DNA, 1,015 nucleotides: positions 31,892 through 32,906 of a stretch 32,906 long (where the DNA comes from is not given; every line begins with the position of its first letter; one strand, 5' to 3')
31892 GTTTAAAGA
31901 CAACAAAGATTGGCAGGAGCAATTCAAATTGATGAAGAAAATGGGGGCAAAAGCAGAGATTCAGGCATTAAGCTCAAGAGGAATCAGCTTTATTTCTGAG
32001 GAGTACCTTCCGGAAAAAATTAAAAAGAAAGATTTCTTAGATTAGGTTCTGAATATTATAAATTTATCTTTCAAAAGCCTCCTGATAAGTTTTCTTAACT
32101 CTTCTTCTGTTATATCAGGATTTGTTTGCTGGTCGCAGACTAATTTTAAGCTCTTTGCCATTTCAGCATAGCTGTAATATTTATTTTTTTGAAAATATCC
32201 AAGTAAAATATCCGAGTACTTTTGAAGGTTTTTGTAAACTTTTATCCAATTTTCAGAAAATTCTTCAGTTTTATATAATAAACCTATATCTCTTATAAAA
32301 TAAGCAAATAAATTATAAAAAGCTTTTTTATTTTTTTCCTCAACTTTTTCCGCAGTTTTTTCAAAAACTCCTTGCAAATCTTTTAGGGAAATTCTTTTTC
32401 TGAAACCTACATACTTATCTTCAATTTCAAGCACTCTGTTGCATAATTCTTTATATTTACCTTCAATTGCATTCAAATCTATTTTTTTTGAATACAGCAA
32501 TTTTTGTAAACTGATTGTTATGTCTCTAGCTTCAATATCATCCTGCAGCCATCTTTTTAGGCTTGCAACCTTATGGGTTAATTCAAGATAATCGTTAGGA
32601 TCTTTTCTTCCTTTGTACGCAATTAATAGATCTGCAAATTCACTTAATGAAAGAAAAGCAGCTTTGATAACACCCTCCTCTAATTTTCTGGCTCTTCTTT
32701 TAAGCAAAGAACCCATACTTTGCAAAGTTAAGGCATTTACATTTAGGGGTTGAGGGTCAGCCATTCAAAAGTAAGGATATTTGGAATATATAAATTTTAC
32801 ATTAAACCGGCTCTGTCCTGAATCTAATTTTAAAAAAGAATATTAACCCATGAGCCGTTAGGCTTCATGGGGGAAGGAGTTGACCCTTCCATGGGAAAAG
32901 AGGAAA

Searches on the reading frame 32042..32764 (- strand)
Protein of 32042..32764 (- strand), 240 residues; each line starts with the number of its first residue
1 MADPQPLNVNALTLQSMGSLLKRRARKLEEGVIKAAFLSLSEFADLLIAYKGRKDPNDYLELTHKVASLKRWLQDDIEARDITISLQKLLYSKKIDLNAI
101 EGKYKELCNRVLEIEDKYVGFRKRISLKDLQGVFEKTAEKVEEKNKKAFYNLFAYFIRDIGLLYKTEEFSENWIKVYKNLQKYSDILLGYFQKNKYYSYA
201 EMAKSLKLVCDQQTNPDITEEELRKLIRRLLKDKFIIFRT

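Call 44: find_encoding_contigs(protein=window:32042-32764:-, flank=3000, max_places=10)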
Protein window:32042-32764:- (240 aa): 24 contigs read that carry it; 3 places shown.
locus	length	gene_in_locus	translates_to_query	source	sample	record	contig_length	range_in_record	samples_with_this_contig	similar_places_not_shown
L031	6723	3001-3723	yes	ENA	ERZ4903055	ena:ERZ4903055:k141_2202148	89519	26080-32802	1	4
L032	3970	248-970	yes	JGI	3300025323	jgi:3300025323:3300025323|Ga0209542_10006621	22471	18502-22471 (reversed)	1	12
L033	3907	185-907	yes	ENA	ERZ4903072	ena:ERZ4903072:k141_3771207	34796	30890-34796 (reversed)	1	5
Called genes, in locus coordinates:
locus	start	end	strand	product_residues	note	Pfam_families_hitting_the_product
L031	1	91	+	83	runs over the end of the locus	PF04014:MazE_antitoxin (weak)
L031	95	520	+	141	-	PF01850:PIN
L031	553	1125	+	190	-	-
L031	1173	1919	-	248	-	PF01978:TrmB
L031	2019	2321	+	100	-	-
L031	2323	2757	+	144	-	-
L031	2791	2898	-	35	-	-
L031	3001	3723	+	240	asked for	-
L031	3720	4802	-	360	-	PF04406:TP6A_N, PF20768:Topo_VI_alpha, PF21180:TOP6A-Spo11_Toprim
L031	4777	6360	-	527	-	PF02518:HATPase_c, PF13589:HATPase_c_3, PF09239:Topo-VIb_trans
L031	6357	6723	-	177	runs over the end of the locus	PF00013:KH_1, PF21800:KH_KRR1_2nd, PF22891:KH_PNO1_2nd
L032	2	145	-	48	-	?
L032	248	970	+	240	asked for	-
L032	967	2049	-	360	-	PF04406:TP6A_N, PF20768:Topo_VI_alpha, PF21180:TOP6A-Spo11_Toprim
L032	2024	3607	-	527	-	PF02518:HATPase_c, PF13589:HATPase_c_3, PF09239:Topo-VIb_trans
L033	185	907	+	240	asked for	-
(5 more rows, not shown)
